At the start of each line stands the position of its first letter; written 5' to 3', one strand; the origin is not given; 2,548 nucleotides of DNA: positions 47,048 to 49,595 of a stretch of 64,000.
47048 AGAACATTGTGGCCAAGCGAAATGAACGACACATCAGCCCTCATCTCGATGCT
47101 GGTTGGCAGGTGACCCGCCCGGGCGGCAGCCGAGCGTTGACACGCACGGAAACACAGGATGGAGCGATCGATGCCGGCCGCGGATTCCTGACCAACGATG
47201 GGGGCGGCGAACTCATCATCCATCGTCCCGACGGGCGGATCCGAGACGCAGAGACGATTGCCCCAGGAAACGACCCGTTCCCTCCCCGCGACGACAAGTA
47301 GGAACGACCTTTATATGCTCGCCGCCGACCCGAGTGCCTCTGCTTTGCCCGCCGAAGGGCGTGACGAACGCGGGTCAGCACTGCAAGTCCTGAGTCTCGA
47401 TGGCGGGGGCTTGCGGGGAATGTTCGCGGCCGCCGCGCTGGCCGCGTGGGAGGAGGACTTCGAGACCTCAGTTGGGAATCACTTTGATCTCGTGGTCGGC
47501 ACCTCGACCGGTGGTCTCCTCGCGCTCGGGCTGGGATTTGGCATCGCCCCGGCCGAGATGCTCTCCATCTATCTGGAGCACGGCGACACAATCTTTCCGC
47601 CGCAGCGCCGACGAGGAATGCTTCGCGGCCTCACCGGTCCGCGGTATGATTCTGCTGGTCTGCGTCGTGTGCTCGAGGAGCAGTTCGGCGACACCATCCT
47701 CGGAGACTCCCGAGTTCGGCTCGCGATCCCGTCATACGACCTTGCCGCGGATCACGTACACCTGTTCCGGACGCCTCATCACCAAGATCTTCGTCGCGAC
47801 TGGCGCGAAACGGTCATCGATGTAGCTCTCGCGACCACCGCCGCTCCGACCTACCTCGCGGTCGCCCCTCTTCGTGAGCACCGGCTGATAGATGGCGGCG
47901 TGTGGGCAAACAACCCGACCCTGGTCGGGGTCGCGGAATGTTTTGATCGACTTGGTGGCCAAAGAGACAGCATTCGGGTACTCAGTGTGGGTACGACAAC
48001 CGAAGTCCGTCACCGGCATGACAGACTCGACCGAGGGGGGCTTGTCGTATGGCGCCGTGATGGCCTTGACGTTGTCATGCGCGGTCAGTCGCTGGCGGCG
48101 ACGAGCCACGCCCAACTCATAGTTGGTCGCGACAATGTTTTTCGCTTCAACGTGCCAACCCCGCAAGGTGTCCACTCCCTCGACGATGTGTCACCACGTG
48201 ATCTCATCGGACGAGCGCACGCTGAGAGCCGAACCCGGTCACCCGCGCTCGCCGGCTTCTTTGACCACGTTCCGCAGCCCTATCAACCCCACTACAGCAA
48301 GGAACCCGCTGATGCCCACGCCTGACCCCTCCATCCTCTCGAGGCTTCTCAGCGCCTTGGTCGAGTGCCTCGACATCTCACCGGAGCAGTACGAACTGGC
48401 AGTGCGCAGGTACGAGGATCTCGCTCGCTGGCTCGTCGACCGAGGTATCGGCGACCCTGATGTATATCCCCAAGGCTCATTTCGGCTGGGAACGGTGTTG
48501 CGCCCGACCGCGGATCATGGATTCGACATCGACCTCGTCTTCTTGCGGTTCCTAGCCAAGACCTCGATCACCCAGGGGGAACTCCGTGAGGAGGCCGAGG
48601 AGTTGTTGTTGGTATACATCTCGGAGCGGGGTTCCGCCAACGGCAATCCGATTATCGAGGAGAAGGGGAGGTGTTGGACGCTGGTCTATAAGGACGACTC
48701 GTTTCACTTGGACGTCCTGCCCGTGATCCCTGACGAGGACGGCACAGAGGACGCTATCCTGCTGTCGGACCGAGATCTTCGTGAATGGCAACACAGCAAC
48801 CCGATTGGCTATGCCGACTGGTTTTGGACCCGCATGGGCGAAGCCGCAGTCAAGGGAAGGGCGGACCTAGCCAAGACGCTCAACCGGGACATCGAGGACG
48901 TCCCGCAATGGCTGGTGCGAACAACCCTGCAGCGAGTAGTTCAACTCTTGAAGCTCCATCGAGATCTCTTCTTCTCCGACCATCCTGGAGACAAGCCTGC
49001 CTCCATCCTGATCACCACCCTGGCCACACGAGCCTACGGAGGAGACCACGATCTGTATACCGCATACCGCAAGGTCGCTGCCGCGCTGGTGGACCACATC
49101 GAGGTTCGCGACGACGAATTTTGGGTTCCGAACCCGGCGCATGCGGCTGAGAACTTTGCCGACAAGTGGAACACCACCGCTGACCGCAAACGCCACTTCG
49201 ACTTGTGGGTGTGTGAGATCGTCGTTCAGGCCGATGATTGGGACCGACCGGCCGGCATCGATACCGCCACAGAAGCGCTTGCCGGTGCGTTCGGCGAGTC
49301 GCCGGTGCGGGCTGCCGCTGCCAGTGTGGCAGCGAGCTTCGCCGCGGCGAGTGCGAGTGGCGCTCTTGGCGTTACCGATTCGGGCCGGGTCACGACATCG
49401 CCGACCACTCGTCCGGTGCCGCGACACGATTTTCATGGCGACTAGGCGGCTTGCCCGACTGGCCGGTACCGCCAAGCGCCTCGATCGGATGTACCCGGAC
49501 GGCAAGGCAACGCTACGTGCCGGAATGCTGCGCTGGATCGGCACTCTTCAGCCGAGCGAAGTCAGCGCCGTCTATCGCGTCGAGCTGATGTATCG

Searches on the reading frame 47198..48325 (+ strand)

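Call 32: search_protein_families(library=pfam, proteins=[window:47198-48325:+], max_evalue=0.001)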
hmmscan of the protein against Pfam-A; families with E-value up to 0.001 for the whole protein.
window:47198-48325:+ (375 aa): 1 family
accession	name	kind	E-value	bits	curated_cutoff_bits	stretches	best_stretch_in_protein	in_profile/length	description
PF01734.28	Patatin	-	1e-25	91.5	27.7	1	65-242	1-188/191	Patatin-like phospholipase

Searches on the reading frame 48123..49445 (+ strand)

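Call 32: search_protein_families(library=pfam, proteins=[window:48123-49445:+], max_evalue=0.001)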
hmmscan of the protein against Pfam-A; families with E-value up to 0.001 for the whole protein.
window:48123-49445:+ (440 aa): 2 families
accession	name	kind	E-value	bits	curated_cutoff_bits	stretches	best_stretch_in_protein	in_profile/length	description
PF21654.3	DncV-like_NTFase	-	7e-07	30.5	24.9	1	112-198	1-87/90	Cyclic GMP-AMP synthase DncV-like, nucleotidyltransferase domain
PF18144.7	SMODS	-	3e-06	28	26.5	1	115-234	50-160/164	Second Messenger Oligonucleotide or Dinucleotide Synthetase domain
